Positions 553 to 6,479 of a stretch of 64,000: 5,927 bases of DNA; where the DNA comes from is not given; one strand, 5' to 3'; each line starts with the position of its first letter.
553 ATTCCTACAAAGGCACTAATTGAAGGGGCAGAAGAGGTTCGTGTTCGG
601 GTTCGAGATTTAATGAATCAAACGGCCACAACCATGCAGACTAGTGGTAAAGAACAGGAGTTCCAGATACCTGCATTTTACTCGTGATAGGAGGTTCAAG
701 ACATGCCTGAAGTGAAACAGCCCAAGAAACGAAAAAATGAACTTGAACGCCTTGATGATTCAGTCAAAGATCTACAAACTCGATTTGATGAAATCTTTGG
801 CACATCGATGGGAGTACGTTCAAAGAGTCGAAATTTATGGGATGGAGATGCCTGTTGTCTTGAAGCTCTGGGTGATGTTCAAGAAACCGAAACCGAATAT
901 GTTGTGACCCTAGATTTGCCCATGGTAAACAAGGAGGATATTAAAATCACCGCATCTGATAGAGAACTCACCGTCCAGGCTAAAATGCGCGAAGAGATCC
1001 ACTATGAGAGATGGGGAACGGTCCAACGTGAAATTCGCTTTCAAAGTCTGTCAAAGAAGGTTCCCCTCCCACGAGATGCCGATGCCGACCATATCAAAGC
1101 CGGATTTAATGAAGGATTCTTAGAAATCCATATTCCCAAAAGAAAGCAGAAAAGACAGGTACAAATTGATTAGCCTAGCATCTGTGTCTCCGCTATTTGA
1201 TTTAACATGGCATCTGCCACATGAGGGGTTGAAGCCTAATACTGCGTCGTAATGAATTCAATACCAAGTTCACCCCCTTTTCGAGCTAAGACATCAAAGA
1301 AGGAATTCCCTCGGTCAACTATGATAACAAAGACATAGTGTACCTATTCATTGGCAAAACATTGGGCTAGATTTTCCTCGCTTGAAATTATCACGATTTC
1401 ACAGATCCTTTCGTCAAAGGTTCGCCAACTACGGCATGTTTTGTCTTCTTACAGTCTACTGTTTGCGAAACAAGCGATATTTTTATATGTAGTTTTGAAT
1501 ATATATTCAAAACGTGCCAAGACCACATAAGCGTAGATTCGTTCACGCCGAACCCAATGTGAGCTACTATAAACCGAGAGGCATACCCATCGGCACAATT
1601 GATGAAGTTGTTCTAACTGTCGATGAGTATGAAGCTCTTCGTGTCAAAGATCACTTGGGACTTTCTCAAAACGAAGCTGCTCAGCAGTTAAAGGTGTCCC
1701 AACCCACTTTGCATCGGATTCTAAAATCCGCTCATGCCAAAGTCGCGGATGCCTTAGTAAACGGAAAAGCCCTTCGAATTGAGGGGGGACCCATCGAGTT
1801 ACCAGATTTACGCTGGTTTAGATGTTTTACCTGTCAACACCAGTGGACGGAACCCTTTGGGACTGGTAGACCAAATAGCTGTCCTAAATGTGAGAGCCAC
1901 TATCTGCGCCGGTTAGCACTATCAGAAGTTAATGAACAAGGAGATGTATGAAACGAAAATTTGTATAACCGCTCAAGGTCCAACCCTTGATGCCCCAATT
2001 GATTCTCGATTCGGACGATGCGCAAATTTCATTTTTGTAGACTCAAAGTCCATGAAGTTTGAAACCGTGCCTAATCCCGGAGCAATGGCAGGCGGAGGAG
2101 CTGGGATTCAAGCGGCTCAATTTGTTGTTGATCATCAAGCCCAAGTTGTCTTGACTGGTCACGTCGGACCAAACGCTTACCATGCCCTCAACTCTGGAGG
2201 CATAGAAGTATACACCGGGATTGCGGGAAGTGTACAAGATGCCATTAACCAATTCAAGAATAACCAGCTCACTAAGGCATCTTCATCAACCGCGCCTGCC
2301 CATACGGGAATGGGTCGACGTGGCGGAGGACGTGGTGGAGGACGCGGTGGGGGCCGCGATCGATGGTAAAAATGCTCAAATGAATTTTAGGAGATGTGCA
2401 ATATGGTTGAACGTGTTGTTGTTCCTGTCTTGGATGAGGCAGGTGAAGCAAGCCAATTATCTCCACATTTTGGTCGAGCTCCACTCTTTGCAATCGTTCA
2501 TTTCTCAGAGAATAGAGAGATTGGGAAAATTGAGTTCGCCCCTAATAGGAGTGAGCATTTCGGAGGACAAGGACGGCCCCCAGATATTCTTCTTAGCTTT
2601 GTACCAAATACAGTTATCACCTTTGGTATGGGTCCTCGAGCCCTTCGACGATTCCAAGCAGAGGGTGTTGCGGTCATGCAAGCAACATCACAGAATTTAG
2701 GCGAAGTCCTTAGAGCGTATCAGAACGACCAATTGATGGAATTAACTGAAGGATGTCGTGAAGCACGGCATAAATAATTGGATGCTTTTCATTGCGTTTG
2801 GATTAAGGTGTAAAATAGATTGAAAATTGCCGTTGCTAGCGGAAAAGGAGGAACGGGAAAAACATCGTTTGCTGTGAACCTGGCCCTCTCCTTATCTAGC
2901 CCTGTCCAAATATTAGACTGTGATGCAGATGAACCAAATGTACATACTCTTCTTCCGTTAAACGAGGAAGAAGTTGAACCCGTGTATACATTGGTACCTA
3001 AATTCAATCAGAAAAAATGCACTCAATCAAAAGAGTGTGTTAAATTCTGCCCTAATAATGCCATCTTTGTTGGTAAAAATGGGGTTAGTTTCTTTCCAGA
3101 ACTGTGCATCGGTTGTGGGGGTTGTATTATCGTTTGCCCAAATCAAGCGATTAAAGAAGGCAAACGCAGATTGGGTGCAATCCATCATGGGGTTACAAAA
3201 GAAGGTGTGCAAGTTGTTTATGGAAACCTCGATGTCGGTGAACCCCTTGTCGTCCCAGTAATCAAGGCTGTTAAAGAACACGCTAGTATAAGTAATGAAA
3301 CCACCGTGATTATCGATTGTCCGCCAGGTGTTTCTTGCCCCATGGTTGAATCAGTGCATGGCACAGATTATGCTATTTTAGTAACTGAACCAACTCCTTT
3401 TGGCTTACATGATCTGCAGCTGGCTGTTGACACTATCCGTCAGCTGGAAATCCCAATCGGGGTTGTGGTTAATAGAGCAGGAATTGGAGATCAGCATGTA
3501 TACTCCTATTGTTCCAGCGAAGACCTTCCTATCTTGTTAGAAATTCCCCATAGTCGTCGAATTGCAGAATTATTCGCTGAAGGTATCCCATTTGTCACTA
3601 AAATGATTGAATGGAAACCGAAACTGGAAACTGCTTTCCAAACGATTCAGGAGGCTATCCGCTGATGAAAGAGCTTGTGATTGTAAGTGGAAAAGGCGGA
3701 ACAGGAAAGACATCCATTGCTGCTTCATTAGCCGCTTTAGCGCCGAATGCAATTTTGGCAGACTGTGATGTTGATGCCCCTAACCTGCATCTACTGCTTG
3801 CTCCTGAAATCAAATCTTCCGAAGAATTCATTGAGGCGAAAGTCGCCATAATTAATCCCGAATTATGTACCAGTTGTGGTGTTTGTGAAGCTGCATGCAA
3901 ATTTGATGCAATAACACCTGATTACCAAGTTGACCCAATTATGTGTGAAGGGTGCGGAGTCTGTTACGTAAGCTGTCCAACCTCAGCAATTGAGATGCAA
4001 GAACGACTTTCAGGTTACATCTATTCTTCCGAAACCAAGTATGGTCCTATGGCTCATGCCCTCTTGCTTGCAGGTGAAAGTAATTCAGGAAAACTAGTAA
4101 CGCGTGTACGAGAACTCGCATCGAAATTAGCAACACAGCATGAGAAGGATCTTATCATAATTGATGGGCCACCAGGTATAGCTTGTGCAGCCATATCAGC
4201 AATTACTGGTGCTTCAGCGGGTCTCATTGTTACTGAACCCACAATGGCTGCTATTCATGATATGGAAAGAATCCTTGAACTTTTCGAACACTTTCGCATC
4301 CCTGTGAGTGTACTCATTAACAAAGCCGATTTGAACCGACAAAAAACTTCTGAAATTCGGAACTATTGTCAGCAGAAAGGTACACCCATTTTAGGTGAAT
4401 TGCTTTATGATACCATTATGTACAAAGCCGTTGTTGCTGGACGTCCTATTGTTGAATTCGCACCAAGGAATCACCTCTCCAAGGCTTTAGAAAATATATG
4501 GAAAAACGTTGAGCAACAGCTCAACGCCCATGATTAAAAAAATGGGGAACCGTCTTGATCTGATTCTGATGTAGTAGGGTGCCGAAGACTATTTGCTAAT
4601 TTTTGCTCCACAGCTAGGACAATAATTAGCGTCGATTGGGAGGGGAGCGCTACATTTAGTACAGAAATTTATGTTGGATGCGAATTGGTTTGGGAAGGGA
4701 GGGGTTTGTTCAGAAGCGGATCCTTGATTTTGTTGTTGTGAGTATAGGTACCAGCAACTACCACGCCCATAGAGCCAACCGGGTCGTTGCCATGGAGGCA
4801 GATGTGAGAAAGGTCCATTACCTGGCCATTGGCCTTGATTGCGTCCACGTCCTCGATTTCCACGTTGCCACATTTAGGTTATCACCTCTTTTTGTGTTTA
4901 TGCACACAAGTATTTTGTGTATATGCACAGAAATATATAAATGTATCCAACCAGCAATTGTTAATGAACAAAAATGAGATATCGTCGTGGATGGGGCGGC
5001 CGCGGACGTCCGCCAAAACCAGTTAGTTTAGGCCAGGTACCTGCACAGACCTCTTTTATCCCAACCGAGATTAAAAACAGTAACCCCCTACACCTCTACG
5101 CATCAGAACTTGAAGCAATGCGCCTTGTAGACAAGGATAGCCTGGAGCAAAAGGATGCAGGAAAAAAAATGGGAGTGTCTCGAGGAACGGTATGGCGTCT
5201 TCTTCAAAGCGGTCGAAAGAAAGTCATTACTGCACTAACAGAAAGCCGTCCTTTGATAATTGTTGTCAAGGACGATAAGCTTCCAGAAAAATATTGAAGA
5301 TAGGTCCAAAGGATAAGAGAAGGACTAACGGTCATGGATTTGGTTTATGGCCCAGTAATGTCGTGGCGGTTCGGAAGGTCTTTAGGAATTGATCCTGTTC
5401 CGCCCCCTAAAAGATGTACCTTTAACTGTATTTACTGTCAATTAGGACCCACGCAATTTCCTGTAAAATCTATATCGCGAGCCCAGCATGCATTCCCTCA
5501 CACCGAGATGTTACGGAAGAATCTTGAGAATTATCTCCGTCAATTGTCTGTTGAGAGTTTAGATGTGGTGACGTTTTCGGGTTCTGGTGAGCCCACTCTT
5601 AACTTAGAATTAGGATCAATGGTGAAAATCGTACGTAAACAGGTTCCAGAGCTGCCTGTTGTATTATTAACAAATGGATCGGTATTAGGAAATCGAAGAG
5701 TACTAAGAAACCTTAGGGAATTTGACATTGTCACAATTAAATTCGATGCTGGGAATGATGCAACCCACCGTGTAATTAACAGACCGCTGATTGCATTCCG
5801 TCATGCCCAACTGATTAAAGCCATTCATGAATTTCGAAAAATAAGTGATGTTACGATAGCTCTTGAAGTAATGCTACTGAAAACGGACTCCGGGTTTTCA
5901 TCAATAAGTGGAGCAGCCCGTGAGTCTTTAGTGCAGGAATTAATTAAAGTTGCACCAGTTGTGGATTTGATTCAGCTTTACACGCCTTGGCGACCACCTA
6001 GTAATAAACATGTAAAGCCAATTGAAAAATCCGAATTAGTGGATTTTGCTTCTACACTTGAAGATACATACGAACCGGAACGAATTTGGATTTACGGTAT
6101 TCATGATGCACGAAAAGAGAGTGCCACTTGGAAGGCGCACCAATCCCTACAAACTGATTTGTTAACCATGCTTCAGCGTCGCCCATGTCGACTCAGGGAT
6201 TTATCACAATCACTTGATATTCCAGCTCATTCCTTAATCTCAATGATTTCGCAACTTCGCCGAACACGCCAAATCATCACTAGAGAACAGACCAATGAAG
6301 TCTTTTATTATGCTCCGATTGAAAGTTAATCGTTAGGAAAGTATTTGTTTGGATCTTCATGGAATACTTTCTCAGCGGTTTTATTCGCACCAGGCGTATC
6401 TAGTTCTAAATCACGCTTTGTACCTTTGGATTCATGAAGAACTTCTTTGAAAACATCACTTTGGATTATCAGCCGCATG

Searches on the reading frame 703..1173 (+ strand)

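Call 39: search_protein_families(library=pfam, proteins=[window:703-1173:+], max_evalue=1e-8)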
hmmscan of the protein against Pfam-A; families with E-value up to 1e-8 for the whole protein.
window:703-1173:+ (156 aa): 2 families
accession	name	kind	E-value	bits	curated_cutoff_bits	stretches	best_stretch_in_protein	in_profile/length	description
PF00011.27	HSP20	-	1.3e-18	67.4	20.8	1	59-155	2-101/102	Hsp20/alpha crystallin family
PF17886.7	ArsA_HSP20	-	2.7e-09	36.9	22.5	1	64-143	2-62/63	HSP20-like domain found in ArsA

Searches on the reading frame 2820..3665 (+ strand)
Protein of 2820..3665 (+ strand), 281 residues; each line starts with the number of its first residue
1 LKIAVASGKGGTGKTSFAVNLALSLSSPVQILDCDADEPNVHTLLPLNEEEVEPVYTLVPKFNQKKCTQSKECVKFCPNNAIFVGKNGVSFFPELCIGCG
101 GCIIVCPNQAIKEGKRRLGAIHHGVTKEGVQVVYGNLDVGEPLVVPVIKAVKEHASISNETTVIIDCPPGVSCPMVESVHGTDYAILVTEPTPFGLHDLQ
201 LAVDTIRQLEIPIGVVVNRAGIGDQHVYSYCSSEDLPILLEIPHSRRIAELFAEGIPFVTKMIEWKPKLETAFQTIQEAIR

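Call 39: search_protein_families(library=pfam, proteins=[window:2820-3665:+], max_evalue=1e-8)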
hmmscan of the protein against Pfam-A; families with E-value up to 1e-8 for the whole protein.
window:2820-3665:+ (281 aa): 6 families
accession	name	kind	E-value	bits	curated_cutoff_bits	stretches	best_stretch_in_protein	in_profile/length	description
PF10609.15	ParA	-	3e-17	63.3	27.1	1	2-64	5-71/246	NUBPL iron-transfer P-loop NTPase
PF01656.29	CbiA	-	4.3e-15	56.2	25.4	1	3-258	1-125/125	CobQ/CobB/MinD/ParA nucleotide binding domain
PF00037.32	Fer4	-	3.5e-12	46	21.1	0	91-112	3-24/24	4Fe-4S binding domain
PF13614.12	AAA_31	-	1.1e-10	42.1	27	0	3-59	4-63/177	AAA domain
PF13237.11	Fer4_10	-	6.1e-10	39.3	25.5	0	61-107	3-53/53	4Fe-4S dicluster domain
PF12837.12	Fer4_6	-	8.2e-10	38.6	25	0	90-111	3-24/24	4Fe-4S binding domain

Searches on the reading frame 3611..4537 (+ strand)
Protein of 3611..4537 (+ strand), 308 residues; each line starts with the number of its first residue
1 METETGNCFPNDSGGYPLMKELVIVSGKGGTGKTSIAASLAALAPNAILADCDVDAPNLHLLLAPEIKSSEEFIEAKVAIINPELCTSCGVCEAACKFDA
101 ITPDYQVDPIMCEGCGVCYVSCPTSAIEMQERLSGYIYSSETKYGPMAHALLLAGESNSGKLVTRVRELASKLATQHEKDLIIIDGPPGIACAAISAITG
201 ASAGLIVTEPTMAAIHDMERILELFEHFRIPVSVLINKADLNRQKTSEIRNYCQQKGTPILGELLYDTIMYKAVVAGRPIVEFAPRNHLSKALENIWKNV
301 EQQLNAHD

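Call 39: search_protein_families(library=pfam, proteins=[window:3611-4537:+], max_evalue=1e-8)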
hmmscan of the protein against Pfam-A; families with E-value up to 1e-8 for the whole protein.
window:3611-4537:+ (308 aa): 4 families
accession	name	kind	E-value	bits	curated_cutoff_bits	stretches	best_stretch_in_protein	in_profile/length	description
PF01656.29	CbiA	-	5.1e-16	59.2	25.4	1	22-280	1-125/125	CobQ/CobB/MinD/ParA nucleotide binding domain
PF10609.15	ParA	-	7.3e-16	58.8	27.1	1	177-300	110-245/246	NUBPL iron-transfer P-loop NTPase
PF00037.32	Fer4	-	9e-13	47.9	21.1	0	80-102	2-24/24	4Fe-4S binding domain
PF12838.12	Fer4_7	-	3.8e-10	40.5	27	0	112-132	2-22/52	4Fe-4S dicluster domain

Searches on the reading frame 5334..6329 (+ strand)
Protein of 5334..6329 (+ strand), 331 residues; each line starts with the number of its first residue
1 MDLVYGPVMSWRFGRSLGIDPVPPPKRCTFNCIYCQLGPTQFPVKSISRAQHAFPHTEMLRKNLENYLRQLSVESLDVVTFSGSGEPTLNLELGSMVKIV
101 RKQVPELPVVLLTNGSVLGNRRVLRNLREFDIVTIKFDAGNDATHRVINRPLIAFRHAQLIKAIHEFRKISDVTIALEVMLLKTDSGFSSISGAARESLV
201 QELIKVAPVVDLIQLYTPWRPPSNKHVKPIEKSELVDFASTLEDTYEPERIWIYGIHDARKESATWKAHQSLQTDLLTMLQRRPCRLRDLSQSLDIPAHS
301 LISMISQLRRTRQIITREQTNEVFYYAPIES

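Call 39: search_protein_families(library=pfam, proteins=[window:5334-6329:+], max_evalue=1e-8)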
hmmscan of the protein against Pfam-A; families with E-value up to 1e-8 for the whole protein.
window:5334-6329:+ (331 aa): 1 family
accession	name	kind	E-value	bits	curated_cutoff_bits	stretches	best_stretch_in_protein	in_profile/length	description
PF04055.27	Radical_SAM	-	2.9e-15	57.2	29.5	1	24-167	3-139/166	Radical SAM superfamily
